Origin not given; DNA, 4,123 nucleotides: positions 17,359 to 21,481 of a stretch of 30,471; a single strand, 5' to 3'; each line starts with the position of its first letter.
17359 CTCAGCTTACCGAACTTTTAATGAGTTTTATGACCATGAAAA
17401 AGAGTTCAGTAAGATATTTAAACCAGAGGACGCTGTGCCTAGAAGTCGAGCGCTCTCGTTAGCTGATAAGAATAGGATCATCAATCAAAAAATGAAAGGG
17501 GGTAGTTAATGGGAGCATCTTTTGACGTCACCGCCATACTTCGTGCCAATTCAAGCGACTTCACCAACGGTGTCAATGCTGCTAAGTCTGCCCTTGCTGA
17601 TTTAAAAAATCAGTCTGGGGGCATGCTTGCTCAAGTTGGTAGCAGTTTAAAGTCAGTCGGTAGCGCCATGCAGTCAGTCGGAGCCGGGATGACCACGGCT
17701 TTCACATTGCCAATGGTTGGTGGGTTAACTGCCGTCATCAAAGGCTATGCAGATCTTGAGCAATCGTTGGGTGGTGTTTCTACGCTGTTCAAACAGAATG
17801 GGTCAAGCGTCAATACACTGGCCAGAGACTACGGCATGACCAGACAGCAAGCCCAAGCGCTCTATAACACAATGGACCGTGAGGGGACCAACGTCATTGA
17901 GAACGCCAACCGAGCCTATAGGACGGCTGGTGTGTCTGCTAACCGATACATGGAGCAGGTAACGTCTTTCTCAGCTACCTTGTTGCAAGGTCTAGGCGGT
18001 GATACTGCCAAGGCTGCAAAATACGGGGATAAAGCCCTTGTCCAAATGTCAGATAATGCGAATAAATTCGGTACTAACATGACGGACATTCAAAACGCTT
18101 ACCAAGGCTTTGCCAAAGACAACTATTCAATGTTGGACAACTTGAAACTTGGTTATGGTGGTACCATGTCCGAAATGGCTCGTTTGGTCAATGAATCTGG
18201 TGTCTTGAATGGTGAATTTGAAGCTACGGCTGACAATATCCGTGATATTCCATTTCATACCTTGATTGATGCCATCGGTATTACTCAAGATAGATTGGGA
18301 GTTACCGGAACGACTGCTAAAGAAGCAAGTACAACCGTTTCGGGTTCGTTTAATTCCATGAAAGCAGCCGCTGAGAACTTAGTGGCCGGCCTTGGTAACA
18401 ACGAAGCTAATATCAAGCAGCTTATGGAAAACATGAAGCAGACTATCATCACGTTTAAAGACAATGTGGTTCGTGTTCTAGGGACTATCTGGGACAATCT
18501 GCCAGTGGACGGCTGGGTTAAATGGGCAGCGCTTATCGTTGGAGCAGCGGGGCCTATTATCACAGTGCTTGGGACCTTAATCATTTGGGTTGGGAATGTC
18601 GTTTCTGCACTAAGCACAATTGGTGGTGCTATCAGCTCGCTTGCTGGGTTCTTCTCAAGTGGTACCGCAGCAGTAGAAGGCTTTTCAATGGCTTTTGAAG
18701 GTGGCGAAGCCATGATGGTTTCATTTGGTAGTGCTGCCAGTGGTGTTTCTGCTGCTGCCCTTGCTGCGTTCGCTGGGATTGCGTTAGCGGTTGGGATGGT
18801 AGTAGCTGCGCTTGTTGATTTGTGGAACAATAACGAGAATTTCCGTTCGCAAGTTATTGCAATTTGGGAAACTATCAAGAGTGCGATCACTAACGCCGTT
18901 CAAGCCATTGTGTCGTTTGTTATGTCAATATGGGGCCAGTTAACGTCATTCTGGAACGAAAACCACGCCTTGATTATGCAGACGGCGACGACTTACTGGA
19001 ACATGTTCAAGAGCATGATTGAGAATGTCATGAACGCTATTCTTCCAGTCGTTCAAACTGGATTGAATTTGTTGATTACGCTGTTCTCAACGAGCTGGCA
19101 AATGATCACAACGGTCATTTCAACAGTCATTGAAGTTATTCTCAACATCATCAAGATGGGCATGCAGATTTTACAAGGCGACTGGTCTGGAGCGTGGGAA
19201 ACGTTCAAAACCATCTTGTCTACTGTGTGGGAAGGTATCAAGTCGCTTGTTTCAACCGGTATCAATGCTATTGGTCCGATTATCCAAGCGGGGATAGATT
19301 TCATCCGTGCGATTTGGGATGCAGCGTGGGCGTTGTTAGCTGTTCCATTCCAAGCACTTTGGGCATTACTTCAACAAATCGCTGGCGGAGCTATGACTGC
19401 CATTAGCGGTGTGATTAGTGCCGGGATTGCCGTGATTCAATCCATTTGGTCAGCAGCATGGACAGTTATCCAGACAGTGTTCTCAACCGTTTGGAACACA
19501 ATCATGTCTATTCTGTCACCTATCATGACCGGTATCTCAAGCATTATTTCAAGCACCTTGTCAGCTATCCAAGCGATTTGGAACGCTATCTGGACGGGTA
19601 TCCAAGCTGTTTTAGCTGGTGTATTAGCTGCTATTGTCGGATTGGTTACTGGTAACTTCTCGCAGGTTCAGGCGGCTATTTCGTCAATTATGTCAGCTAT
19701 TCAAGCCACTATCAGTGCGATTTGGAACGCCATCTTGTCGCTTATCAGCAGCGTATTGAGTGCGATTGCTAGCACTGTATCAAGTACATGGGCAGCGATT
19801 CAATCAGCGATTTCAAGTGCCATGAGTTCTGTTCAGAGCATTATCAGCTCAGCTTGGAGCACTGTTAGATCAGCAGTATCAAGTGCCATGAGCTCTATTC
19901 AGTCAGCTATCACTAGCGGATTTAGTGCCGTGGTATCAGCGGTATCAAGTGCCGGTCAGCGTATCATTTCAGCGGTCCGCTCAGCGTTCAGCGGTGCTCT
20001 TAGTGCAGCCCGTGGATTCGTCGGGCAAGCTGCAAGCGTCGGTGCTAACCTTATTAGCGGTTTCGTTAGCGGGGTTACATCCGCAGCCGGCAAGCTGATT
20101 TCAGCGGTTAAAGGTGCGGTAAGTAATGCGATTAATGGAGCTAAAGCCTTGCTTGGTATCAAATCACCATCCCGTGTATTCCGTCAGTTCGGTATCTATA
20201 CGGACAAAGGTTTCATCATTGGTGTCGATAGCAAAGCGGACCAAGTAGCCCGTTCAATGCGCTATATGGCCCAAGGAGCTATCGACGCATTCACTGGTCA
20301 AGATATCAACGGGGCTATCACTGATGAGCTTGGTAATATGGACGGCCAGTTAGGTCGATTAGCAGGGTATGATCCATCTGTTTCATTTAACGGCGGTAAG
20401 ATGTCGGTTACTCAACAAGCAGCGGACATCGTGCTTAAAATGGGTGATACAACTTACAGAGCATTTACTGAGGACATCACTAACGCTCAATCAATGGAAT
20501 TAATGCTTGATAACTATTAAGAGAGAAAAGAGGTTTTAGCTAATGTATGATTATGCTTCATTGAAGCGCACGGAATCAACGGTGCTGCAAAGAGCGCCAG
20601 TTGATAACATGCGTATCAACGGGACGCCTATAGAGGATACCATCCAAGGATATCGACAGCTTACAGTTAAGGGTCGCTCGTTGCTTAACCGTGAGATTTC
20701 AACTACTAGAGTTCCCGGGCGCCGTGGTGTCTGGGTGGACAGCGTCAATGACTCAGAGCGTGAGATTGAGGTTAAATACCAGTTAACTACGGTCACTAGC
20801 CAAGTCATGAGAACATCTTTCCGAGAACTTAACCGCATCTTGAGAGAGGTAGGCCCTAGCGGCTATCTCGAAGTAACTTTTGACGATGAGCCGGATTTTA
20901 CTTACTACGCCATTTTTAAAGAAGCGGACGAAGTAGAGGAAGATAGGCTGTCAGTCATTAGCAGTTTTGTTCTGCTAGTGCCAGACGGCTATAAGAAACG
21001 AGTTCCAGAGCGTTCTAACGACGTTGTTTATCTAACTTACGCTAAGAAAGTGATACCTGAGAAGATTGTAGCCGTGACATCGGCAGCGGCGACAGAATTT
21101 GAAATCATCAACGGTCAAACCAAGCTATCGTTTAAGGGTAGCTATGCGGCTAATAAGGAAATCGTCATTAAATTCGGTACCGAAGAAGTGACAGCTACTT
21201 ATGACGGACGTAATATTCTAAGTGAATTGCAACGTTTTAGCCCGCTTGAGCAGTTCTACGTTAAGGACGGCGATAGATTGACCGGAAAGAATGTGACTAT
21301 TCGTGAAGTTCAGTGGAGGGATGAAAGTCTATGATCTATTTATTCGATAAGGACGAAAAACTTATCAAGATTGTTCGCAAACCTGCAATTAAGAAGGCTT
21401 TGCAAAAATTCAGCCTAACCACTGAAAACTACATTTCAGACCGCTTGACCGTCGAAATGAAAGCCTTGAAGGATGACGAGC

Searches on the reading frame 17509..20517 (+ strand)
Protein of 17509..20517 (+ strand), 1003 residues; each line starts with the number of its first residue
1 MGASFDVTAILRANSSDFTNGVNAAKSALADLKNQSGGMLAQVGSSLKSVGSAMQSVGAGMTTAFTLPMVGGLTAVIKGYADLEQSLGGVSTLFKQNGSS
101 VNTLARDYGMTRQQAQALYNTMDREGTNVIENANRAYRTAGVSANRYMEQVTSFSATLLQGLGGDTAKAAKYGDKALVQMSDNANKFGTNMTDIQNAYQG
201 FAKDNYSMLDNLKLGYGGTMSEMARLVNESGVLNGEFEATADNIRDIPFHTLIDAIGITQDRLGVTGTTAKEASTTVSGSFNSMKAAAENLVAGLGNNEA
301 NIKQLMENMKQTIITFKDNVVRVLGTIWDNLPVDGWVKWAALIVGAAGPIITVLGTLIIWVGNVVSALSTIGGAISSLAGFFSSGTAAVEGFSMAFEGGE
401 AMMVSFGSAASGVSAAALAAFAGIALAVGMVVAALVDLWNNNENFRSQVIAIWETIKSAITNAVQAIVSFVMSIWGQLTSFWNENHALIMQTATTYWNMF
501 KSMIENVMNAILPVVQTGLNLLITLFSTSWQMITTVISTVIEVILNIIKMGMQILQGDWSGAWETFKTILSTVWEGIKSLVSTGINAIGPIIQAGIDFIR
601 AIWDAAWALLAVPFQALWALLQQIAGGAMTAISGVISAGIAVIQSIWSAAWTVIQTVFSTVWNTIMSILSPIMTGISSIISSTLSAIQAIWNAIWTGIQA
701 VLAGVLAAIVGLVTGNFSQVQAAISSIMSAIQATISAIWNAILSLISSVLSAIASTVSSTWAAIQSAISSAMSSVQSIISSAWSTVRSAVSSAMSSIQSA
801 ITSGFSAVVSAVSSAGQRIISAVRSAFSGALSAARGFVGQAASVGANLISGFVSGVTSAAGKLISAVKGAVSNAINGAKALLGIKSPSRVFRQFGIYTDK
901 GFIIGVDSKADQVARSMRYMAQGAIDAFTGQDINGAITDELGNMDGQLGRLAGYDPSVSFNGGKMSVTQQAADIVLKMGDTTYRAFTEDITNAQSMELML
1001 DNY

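Call 53: search_protein_families(library=phrogs, proteins=[window:17509-20517:+], max_evalue=0.00001)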
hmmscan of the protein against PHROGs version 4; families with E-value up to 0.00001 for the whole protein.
window:17509-20517:+ (1003 aa): 29 families (the best 25 are shown)
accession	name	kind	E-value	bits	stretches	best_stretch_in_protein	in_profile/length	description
phrog_58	-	tail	1e-130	439.4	2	14-653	184-881/1544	tail length tape measure protein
phrog_3981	-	tail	1.1e-76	260.1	2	106-601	56-459/584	tail length tape measure protein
phrog_991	-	tail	1.8e-73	249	3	29-598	245-841/1966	tail length tape measure protein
phrog_6900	-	tail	7.5e-71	239.9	1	19-256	33-233/235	tail length tape measure protein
phrog_5493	-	tail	8.1e-64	217.5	2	615-994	732-1094/1102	tail length tape measure protein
phrog_1272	-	tail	6.9e-56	190.8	1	101-979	347-1132/1606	tail length tape measure protein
phrog_1204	-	tail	2.5e-47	162.5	2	678-947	1095-1400/1483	tail protein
phrog_305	-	tail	1.4e-40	140.8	1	531-932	376-760/1001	tail length tape measure protein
phrog_17020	-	unknown function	3.1e-40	139.5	3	706-876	61-220/353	-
phrog_971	-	lysis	3.6e-34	119.7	2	644-989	545-904/1338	endolysin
phrog_4200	-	tail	2.1e-33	116.8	2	605-804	331-524/732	tail length tape measure protein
phrog_167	-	tail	1.3e-30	107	2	20-702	218-1007/1555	tail length tape measure protein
phrog_26805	-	unknown function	4.2e-26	92.4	3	628-793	288-453/697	-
phrog_4070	-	tail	1.3e-22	80.8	2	628-872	130-370/989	tail length tape measure protein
phrog_4197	-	tail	3.3e-20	72.5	2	562-873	863-1138/1783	tail length tape measure protein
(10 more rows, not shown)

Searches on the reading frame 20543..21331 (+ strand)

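Call 53: search_protein_families(library=phrogs, proteins=[window:20543-21331:+], max_evalue=0.00001)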
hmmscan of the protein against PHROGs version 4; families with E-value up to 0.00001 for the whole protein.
window:20543-21331:+ (263 aa): 3 families
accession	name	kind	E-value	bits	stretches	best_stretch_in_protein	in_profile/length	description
phrog_202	-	tail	1.6e-20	74.5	1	1-207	1-182/523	distal tail protein Dit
phrog_33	-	tail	1.4e-16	61.7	1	1-244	16-261/651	distal tail protein Dit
phrog_5163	-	tail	4.4e-16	59.7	1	11-154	10-150/309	minor tail protein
